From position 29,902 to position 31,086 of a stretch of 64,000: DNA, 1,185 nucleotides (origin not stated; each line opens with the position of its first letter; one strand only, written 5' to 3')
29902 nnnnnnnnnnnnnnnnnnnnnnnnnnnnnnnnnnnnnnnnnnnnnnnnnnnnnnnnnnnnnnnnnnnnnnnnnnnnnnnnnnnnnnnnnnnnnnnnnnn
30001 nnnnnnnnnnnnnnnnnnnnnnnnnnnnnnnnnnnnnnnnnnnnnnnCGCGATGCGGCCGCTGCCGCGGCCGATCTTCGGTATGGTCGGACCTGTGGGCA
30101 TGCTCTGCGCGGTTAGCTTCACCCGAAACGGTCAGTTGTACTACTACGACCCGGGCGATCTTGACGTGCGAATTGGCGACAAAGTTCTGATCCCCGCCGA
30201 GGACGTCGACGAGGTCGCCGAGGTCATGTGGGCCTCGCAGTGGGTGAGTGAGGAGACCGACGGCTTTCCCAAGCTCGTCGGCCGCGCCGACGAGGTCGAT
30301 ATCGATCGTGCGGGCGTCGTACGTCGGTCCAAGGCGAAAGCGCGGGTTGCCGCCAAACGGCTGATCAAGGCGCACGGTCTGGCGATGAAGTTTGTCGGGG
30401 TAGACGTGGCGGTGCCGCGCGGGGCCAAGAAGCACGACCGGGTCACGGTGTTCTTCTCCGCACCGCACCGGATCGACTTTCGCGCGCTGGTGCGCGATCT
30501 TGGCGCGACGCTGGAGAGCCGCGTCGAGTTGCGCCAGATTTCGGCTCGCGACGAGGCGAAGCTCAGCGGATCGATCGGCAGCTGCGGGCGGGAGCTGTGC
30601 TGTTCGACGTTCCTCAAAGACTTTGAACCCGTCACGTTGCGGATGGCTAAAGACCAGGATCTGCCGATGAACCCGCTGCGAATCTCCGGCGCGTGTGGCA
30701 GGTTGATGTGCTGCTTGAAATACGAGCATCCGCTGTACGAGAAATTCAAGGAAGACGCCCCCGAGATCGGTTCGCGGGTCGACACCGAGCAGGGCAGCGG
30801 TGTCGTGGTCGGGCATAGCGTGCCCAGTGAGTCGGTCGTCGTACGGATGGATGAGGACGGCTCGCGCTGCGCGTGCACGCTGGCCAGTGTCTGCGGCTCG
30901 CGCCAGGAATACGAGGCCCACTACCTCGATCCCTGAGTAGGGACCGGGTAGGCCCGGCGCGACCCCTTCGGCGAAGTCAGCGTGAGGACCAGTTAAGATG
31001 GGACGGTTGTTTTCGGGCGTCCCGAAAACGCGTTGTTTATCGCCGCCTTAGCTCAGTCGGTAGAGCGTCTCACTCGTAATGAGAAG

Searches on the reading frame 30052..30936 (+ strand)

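Call 29: search_protein_families(library=pfam, proteins=[window:30052-30936:+], max_evalue=0.00001)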
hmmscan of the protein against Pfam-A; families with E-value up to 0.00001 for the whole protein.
window:30052-30936:+ (294 aa): 1 family
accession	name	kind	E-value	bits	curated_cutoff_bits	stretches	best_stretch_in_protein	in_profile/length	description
PF04468.17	PSP1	-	4e-18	66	27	1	75-163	3-86/86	PSP1 C-terminal conserved region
